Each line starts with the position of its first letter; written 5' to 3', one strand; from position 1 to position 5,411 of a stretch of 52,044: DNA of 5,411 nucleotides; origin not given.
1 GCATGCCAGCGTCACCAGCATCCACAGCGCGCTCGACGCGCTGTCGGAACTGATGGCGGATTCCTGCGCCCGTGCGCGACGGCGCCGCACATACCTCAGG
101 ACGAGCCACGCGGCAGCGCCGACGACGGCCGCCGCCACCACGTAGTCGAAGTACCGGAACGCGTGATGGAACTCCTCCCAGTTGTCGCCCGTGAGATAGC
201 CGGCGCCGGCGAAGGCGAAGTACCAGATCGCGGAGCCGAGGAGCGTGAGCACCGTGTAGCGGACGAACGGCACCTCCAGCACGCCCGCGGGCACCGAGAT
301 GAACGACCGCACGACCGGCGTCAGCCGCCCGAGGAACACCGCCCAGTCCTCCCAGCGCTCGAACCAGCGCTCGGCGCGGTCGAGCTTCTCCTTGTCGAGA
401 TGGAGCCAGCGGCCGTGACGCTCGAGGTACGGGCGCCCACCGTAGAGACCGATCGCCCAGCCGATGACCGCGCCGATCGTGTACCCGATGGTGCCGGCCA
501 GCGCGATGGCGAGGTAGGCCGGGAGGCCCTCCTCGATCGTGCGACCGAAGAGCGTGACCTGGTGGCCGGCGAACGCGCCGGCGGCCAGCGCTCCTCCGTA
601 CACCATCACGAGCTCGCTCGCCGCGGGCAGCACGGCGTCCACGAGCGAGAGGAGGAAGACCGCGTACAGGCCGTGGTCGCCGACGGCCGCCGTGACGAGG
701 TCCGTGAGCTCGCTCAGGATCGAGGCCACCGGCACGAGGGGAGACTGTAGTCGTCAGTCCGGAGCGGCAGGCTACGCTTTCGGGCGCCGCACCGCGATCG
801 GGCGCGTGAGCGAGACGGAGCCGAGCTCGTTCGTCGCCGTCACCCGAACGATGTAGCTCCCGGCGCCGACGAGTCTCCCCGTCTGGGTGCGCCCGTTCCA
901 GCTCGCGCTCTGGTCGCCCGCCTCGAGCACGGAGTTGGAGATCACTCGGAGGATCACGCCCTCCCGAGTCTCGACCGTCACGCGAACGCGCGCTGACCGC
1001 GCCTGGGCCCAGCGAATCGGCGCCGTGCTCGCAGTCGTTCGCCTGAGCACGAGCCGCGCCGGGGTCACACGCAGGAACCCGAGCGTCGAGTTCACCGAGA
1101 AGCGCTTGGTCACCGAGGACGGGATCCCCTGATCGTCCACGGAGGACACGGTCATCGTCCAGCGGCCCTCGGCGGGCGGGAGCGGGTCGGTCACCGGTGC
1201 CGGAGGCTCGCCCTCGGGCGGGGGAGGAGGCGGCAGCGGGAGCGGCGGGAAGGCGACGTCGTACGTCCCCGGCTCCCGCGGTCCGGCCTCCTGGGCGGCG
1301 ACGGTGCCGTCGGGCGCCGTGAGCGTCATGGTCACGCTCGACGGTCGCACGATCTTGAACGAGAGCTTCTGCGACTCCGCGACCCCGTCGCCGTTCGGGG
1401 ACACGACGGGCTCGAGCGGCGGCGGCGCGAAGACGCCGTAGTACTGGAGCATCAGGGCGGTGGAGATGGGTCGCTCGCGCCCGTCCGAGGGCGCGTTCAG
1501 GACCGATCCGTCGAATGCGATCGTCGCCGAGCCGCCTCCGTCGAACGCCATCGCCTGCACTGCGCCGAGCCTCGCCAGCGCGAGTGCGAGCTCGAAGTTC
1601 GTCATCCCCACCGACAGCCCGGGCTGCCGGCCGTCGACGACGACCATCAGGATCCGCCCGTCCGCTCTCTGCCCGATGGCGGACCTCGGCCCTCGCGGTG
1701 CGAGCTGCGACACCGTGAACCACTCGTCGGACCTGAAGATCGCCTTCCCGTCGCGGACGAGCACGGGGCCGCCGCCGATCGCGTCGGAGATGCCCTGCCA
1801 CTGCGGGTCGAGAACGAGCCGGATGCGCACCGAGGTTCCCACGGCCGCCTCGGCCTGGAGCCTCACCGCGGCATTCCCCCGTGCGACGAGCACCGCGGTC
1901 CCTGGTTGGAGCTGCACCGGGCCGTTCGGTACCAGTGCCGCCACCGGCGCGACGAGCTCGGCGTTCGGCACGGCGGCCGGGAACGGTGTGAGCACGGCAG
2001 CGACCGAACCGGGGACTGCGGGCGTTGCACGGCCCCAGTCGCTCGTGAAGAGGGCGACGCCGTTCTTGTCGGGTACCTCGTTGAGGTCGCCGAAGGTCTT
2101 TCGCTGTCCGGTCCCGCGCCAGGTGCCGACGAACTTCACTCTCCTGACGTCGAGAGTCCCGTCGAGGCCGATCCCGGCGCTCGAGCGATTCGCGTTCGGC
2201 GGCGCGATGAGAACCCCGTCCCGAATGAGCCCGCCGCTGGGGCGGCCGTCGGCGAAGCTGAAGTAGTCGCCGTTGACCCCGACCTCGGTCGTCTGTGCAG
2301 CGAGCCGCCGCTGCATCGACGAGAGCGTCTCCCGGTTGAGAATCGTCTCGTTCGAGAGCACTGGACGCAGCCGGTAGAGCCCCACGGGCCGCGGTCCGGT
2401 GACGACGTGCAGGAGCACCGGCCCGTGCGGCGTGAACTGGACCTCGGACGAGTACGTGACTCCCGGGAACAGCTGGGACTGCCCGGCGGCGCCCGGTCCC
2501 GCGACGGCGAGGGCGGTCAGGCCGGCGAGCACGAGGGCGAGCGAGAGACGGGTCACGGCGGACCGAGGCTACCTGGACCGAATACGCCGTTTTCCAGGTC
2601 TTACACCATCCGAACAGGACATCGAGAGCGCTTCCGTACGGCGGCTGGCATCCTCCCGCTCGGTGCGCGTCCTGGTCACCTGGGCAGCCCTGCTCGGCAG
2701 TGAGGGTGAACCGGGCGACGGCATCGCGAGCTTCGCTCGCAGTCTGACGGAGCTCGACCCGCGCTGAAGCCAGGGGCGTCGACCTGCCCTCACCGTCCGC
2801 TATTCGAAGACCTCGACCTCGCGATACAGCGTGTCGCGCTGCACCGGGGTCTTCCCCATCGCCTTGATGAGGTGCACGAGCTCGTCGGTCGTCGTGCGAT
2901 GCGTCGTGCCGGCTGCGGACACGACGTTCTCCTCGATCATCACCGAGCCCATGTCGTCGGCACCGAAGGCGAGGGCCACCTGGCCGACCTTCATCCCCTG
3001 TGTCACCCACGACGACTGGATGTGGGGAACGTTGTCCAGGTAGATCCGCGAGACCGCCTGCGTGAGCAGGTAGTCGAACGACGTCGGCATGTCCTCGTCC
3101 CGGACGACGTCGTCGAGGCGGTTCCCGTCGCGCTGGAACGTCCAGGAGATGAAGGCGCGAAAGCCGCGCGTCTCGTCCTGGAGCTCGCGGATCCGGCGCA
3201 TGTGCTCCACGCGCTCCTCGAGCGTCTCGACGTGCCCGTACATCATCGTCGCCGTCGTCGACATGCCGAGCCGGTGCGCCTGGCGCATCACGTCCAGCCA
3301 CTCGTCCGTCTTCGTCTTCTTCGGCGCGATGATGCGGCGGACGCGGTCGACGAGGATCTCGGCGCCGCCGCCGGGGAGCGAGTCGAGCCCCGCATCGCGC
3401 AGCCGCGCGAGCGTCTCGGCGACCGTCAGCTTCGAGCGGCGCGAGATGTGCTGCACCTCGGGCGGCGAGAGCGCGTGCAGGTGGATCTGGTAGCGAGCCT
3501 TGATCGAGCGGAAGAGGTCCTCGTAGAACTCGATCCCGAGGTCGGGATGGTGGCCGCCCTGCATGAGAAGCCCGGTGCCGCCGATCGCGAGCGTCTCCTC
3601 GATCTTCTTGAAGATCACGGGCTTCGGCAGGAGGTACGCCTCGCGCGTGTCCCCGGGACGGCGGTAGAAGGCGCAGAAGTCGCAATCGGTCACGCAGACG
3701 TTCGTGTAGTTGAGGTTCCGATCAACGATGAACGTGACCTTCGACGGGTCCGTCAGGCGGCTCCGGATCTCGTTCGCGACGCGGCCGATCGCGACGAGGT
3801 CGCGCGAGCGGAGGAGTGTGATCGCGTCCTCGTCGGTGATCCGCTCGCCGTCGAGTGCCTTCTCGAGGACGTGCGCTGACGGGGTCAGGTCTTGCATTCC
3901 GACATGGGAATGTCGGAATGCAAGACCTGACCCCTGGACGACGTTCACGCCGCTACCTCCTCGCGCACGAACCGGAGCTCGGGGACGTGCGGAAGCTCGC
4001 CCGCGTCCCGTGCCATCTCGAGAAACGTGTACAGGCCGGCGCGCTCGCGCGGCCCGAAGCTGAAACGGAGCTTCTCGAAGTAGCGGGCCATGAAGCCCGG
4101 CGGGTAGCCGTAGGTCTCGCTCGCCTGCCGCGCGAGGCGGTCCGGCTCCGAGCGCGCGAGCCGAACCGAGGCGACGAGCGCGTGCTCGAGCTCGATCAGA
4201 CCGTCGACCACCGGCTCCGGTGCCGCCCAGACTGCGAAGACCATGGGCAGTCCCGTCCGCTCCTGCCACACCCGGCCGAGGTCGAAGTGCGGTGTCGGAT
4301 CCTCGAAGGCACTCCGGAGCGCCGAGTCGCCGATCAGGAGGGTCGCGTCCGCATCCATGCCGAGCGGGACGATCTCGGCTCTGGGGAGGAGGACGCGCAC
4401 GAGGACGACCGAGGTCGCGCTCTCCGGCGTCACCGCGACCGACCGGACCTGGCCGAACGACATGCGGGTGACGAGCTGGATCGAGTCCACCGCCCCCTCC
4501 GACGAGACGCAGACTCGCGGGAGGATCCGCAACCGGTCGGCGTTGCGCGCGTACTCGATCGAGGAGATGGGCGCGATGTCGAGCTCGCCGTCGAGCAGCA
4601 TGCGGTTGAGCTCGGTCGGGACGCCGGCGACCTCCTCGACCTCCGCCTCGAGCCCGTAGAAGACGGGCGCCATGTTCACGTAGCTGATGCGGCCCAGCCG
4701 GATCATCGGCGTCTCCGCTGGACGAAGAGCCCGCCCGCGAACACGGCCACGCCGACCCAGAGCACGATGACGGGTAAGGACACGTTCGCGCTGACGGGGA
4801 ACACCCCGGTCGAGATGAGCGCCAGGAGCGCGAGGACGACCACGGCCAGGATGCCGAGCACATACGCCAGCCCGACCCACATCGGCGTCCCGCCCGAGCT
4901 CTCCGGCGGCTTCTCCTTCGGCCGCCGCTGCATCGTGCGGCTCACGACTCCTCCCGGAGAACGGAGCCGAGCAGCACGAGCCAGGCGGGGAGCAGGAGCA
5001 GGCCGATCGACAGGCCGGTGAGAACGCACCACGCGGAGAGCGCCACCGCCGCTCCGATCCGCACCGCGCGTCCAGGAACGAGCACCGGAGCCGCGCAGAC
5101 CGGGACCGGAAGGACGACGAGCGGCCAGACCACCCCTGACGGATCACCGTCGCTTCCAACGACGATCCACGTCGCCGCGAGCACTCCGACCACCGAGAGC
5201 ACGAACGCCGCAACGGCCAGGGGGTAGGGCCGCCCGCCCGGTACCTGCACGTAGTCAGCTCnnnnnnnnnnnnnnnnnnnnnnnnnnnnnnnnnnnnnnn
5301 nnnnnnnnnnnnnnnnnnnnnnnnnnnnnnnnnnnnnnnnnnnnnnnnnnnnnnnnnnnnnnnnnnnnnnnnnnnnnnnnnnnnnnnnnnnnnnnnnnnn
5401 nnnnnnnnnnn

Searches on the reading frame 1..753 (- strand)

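Call 23: search_protein_families(library=pfam, proteins=[window:1-753:-], max_evalue=0.00001)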
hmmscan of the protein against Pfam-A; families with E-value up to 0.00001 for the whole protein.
window:1-753:- (251 aa): 1 family
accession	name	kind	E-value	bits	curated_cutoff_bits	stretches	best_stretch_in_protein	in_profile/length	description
PF09335.16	VTT_dom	-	1.2e-20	74.6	33.9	1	79-187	18-123/123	VTT domain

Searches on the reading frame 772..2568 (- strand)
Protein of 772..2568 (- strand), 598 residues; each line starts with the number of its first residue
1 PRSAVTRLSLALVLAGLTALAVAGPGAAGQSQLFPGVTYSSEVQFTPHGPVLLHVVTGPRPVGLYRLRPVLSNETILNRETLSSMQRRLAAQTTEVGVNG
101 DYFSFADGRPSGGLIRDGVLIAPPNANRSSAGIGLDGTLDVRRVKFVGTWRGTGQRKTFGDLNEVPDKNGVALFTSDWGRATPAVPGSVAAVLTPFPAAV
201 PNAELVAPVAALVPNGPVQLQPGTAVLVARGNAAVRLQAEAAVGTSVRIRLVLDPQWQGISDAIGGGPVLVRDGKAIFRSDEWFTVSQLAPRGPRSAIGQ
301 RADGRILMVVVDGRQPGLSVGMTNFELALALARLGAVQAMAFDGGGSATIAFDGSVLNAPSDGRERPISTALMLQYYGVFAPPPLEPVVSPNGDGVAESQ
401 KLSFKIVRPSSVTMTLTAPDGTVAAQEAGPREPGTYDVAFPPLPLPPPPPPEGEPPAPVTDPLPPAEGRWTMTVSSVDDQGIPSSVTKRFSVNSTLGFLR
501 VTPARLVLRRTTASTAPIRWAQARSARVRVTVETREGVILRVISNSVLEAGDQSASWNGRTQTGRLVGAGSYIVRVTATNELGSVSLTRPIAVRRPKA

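Call 23: search_protein_families(library=pfam, proteins=[window:772-2568:-], max_evalue=0.00001)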
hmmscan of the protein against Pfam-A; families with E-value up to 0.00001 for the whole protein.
window:772-2568:- (598 aa): 2 families
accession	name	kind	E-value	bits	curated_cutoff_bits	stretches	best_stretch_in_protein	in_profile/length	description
PF09992.14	NAGPA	-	1.6e-37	129.7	25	1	232-374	35-168/169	Phosphodiester glycosidase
PF13860.13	FlgD_ig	-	4.3e-09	36.7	27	1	513-580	7-77/79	FlgD Ig-like domain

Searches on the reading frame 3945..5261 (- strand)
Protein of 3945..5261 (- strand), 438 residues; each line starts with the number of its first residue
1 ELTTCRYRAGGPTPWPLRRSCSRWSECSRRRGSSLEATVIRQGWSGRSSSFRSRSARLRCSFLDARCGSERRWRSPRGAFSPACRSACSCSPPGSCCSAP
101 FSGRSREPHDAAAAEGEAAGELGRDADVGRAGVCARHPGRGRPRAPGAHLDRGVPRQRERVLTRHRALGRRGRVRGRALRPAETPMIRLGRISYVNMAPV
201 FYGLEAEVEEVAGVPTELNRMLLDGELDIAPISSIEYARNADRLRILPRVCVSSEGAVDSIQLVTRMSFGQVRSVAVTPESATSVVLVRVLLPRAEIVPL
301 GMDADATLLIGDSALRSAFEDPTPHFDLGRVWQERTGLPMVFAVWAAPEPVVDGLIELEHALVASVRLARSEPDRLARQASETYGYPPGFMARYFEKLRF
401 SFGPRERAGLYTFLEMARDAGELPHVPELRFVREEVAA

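Call 23: search_protein_families(library=pfam, proteins=[window:3945-5261:-], max_evalue=0.00001)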
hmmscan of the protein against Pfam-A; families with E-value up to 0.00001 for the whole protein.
window:3945-5261:- (438 aa): 1 family
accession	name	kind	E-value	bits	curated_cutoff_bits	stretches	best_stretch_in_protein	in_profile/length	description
PF02621.19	VitK2_biosynth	-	1.1e-61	209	26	1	187-418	1-251/252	Menaquinone biosynthesis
